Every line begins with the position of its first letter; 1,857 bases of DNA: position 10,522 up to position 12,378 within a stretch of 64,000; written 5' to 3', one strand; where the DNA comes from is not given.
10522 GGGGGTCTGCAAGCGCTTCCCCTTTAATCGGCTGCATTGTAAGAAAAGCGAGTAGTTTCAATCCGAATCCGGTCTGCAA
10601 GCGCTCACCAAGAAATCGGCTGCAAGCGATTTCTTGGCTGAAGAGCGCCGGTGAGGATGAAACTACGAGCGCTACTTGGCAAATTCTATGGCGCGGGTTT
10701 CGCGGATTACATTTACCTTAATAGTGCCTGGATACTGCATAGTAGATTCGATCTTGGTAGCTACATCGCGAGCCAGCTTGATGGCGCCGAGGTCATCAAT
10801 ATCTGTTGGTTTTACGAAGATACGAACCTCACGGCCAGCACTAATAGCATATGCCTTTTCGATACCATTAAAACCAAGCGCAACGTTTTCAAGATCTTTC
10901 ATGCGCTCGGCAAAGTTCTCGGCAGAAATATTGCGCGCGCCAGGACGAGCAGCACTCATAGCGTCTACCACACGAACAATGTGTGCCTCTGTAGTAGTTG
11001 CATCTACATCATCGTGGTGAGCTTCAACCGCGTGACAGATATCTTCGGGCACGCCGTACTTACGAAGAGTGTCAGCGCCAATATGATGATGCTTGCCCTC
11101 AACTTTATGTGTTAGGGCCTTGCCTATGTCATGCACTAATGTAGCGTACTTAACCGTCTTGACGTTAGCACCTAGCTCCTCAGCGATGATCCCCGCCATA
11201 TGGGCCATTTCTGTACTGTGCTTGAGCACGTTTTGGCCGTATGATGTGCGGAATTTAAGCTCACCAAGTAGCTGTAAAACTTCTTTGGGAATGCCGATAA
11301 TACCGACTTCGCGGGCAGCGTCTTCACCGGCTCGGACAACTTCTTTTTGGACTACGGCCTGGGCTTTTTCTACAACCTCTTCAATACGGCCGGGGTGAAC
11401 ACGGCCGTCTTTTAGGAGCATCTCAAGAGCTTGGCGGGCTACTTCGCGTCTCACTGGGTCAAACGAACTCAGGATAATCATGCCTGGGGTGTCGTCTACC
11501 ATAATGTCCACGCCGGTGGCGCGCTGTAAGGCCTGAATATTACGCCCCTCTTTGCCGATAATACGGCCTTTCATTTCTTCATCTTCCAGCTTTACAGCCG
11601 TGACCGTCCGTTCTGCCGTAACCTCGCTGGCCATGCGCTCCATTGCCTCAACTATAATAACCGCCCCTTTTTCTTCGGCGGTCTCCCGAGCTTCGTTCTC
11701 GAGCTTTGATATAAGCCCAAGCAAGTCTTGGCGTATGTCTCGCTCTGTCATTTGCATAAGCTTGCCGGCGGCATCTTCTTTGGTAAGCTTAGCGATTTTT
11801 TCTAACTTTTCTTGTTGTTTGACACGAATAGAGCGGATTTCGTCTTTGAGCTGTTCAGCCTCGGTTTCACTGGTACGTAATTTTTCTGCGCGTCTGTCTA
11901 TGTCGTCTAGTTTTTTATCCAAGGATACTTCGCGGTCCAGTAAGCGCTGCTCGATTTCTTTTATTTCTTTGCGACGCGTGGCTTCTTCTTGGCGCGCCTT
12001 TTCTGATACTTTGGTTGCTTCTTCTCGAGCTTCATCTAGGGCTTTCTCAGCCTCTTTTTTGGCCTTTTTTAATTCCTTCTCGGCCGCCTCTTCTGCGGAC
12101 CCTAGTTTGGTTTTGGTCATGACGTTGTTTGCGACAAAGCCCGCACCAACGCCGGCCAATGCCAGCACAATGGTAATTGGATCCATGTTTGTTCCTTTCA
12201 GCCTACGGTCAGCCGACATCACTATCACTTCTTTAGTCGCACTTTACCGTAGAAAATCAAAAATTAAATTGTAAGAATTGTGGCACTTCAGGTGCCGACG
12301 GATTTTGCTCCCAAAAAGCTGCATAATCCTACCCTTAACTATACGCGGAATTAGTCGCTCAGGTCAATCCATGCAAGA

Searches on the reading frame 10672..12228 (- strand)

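Call 9: search_protein_families(library=ncbifam, proteins=[window:10672-12228:-], max_evalue=0.00001)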
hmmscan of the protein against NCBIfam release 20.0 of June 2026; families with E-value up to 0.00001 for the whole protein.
window:10672-12228:- (518 aa): 11 families
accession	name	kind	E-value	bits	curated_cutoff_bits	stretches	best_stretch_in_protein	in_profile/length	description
TIGR03319.1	RNase_Y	equivalog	5.5e-175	582.7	454.35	1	19-518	4-514/514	ribonuclease Y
NF009345.0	PRK12705.1-2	equivalog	3.5e-134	448.1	904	1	18-518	5-509/509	hypothetical protein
NF000997.0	PRK00106.1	equivalog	8.9e-133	443.6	937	1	45-518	51-535/535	ribonuclease Y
NF009344.0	PRK12705.1-1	equivalog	1.3e-130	436.8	831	1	80-518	134-572/572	hypothetical protein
NF009347.0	PRK12705.1-4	equivalog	5.6e-75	252.8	579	1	80-512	33-464/473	hypothetical protein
TIGR00277.1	HDIG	domain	9.1e-19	67.1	27.6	1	330-406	1-83/84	HDIG domain-containing metalloprotein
NF009346.0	PRK12705.1-3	equivalog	2.3e-18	66.3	545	1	269-449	235-414/493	hypothetical protein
TIGR00295.1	TIGR00295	hypoth_equivalog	3.8e-08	33.3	172.35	1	331-405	11-88/164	TIGR00295 family protein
TIGR03665.1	arCOG04150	hypoth_equivalog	5.1e-08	32.9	114.2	1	217-278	97-154/173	arCOG04150 universal archaeal KH domain protein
NF010326.0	PRK13763.1-1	equivalog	1.1e-07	31.7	247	1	217-280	95-154/186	putative RNA-processing protein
NF010328.0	PRK13763.1-3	equivalog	9.5e-06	25.5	194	1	218-279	118-175/197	putative RNA-processing protein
